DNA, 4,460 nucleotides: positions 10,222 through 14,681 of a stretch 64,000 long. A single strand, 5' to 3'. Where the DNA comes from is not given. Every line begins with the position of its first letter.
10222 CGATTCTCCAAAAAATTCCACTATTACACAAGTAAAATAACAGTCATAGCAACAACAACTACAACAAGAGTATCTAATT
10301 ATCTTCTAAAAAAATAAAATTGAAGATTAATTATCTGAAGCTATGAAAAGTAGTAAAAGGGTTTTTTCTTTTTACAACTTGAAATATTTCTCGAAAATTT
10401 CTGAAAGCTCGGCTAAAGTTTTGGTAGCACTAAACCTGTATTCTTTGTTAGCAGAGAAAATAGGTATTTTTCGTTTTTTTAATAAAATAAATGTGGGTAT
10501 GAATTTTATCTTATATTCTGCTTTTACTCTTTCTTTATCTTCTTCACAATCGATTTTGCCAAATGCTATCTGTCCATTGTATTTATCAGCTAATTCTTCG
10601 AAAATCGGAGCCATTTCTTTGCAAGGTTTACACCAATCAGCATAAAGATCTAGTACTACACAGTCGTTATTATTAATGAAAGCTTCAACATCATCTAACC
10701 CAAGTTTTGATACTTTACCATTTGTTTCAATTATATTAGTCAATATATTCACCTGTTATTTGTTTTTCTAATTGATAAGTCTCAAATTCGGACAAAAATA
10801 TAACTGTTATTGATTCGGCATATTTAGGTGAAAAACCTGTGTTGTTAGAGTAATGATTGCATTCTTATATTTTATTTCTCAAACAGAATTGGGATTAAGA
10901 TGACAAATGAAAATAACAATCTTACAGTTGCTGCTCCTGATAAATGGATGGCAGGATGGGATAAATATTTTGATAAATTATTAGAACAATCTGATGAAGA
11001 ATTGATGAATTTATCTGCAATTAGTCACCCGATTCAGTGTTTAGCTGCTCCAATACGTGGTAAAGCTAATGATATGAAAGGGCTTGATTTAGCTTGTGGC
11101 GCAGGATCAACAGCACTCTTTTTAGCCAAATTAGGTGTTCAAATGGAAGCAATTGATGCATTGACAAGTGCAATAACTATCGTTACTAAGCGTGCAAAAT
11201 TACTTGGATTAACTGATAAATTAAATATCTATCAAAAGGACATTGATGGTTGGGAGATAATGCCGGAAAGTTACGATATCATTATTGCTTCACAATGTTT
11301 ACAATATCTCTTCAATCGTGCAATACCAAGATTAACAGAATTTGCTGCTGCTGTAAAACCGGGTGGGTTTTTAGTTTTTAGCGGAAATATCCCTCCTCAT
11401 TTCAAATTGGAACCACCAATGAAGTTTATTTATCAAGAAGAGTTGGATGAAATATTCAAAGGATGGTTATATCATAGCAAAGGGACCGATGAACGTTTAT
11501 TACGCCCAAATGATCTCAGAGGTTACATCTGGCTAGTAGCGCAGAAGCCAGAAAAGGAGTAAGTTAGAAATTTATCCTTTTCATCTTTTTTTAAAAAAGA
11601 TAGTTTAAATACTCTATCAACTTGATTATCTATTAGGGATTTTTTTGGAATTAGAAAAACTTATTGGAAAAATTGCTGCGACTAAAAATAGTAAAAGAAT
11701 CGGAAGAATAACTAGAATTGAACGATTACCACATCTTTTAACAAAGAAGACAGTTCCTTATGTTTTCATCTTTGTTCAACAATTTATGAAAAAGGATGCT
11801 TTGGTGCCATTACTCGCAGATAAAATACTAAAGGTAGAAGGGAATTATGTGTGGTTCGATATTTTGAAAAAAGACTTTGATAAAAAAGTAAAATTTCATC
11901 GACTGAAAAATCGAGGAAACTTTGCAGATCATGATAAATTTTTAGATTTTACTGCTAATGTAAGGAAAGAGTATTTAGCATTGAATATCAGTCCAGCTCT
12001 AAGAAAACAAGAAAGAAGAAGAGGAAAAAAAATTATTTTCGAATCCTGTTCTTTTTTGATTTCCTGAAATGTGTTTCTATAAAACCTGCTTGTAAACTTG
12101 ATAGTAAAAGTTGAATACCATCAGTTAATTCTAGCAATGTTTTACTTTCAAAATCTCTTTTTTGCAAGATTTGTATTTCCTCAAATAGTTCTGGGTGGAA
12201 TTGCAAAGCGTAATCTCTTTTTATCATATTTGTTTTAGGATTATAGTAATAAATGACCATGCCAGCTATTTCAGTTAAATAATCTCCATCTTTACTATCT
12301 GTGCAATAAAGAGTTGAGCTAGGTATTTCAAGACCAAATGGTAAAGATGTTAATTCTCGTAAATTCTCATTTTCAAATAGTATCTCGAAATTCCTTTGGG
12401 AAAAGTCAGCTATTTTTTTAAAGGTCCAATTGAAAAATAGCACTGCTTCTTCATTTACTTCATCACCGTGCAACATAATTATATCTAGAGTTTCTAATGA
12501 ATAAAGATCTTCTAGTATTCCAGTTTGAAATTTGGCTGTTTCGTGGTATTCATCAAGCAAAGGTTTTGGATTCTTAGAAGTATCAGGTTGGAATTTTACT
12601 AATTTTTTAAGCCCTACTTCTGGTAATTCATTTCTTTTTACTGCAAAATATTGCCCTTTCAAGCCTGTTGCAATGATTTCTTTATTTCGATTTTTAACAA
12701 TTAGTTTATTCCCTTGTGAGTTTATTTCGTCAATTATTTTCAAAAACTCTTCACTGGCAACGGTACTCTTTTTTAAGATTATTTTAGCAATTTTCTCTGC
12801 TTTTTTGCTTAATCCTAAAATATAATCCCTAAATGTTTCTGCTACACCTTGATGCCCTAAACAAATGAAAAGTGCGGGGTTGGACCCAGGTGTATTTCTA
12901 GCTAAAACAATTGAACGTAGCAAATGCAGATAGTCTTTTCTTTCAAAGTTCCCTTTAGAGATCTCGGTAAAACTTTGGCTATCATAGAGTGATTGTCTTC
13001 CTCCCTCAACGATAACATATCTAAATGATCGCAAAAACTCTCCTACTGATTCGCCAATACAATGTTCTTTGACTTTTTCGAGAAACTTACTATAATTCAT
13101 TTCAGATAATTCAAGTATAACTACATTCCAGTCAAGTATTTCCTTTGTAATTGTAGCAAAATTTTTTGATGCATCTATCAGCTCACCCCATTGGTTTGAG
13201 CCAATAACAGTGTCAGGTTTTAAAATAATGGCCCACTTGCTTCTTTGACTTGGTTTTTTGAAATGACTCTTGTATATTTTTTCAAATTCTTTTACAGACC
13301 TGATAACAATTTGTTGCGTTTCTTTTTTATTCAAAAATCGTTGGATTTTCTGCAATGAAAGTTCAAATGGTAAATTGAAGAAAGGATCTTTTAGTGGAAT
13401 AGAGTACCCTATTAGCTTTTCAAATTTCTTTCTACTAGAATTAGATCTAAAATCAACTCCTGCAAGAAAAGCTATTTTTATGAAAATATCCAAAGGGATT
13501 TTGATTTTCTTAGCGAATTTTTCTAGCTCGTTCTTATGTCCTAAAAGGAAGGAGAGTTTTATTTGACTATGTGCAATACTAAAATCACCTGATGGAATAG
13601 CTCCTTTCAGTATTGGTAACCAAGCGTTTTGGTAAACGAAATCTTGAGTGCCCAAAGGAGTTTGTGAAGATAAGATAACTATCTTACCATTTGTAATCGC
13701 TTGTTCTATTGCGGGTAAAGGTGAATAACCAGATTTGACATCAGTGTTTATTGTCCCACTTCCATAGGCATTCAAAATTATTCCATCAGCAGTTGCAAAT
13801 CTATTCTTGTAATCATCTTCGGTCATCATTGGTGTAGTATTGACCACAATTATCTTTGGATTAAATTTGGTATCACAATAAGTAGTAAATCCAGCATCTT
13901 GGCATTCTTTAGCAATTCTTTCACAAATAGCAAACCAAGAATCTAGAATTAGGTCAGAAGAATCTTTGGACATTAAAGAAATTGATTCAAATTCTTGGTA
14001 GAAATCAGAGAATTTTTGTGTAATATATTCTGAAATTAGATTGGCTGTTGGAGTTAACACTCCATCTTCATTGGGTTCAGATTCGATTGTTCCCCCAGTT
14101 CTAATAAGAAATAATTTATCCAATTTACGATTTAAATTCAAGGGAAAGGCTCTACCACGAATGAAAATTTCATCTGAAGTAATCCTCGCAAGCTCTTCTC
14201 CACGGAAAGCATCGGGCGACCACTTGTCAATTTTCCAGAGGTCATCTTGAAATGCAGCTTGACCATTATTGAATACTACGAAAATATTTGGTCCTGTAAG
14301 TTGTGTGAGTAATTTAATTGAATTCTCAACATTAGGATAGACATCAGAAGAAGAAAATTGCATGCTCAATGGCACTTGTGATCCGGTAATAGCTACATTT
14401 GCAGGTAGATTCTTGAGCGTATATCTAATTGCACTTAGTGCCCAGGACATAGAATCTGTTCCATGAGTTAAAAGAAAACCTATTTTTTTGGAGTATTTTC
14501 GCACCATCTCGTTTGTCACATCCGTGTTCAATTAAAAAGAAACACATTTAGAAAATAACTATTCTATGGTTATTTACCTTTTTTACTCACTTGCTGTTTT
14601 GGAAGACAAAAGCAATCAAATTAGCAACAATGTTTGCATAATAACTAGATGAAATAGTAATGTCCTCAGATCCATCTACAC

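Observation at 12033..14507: Internally permuted asparaginase fused to a class I glutamine amidotransferase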

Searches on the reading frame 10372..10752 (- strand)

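Call 15: search_protein_families(library=pfam, proteins=[window:10372-10752:-], max_evalue=0.001)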
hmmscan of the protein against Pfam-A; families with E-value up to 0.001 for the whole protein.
window:10372-10752:- (126 aa): 4 families
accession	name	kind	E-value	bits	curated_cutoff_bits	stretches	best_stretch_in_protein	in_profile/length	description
PF00085.26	Thioredoxin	-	1.2e-20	73.8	23.5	1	23-96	11-84/103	Thioredoxin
PF13905.12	Thioredoxin_8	-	9.6e-07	29.5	27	1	30-75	2-49/94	Thioredoxin-like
PF04756.19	OST3_OST6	-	2.4e-05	24.4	27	1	41-115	46-128/294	OST3 / OST6 family, transporter family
PF13098.12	Thioredoxin_2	-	5.2e-05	24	27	1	28-94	4-85/104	Thioredoxin-like domain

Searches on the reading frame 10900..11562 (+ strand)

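Call 15: search_protein_families(library=pfam, proteins=[window:10900-11562:+], max_evalue=0.001)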
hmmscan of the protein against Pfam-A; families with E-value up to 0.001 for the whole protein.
window:10900-11562:+ (220 aa): 8 families
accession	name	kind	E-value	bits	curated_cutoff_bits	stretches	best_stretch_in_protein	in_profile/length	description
PF13649.12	Methyltransf_25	-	4.8e-12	46.8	27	1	62-156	2-97/97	Methyltransferase domain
PF03848.20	TehB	-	2.4e-10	40.6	20.4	1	59-190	32-164/193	Tellurite resistance protein TehB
PF08241.18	Methyltransf_11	-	6.2e-10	40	21.2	1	62-160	1-95/95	Methyltransferase domain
PF13847.12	Methyltransf_31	-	1.9e-09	37.8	27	1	57-161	3-110/145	Methyltransferase domain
PF08242.18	Methyltransf_12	-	9e-09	36.4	30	1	62-158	1-98/98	Methyltransferase domain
PF13489.12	Methyltransf_23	-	4.8e-08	33.3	27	1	55-161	20-117/164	Methyltransferase domain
PF05175.20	MTS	-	0.00015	21.9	23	1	57-129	31-103/170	Methyltransferase small domain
PF06325.19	PrmA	-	0.00041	20.4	22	1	56-164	160-262/296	Ribosomal protein L11 methyltransferase (PrmA)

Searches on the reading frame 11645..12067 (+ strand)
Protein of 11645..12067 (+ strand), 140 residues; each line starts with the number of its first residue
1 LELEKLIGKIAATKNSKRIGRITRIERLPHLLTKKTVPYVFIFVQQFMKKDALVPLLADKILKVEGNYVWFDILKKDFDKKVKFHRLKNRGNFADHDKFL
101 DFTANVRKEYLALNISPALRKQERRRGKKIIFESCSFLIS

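Call 15: search_protein_families(library=pfam, proteins=[window:11645-12067:+], max_evalue=0.001)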
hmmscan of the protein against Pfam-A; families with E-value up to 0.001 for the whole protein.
window:11645-12067:+ (140 aa): 0 families

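Call 34: search_protein_families(library=pfam, proteins=[window:11645-12067:+], max_evalue=0.1)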
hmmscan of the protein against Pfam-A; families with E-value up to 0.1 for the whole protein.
window:11645-12067:+ (140 aa): 1 family
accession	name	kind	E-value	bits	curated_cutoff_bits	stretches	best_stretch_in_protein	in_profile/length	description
PF04637.17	Herpes_pp85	-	0.086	11.6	19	1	66-121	326-383/542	Herpesvirus phosphoprotein 85 (HHV6-7 U14/HCMV UL25)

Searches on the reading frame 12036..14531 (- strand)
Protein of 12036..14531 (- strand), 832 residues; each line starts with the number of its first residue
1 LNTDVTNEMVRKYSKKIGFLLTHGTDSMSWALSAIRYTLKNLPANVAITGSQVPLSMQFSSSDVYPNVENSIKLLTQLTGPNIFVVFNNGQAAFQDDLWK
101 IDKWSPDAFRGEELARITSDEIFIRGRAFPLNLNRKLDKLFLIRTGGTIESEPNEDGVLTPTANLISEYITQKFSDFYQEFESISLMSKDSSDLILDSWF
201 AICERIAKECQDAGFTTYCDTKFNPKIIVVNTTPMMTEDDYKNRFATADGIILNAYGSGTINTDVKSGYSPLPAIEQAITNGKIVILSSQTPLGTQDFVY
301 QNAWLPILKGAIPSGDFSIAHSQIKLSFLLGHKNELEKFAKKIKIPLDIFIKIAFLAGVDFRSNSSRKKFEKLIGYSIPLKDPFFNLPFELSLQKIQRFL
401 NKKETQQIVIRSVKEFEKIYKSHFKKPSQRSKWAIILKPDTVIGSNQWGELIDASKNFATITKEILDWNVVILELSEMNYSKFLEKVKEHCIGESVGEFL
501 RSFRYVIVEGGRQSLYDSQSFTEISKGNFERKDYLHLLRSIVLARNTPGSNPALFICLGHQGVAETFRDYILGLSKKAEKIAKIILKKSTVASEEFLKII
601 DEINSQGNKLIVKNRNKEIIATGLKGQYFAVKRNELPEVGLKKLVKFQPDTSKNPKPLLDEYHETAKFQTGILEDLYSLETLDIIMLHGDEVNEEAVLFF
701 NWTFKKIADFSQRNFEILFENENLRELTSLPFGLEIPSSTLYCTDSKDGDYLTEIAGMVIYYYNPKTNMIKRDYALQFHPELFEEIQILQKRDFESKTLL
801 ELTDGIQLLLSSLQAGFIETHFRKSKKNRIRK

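Call 4: search_protein_families(library=pfam, proteins=[window:12036-14531:-], max_evalue=1)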
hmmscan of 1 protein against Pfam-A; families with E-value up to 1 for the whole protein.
window:12036-14531:- (832 aa): 5 families
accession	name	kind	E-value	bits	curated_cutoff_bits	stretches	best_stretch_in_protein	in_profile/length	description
PF00710.25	Asparaginase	-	8.3e-22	78.1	22.5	2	11-122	71-185/193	Asparaginase, N-terminal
PF17763.6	Asparaginase_C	-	3.8e-12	46.6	34.6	1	227-340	2-111/114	Glutaminase/Asparaginase C-terminal domain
PF00117.34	GATase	-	0.013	15.6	22.8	0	550-613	72-134/190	Glutamine amidotransferase class-I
PF21131.3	eEFSec_4th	-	0.04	14.5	27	1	782-831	18-67/119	eEFSec C-terminal RIFT domain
PF18698.7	HisK_sensor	-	0.2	12.5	27.3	1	574-622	9-55/126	Histidine kinase sensor domain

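Call 5: search_protein_families(library=ncbifam, proteins=[window:12036-14531:-], max_evalue=1)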
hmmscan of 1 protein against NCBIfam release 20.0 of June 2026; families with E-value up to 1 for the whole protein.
window:12036-14531:- (832 aa): 6 families
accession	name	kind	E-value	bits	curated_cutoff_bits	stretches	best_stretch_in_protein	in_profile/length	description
TIGR00519.1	asnASE_I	subfamily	2.5e-22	79.3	260.5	3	6-96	68-154/337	type I asparaginase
NF003217.0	PRK04183.1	equivalog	1.2e-20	73.6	310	3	218-345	282-405/420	Glu-tRNA(Gln) amidotransferase subunit GatD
TIGR02153.1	gatD_arch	equivalog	1.4e-19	70.2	324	3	219-344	271-392/405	Glu-tRNA(Gln) amidotransferase subunit GatD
NF006998.0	PRK09461.1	equivalog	2.2e-14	53.5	376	1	5-89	71-153/337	asparaginase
TIGR00520.1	asnASE_II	subfamily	0.00034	19.6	314.3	1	208-339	222-345/352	type II asparaginase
TIGR00888.1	guaA_Nterm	equivalog_domain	0.13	11.7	172.15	0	552-641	72-161/188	glutamine-hydrolyzing GMP synthase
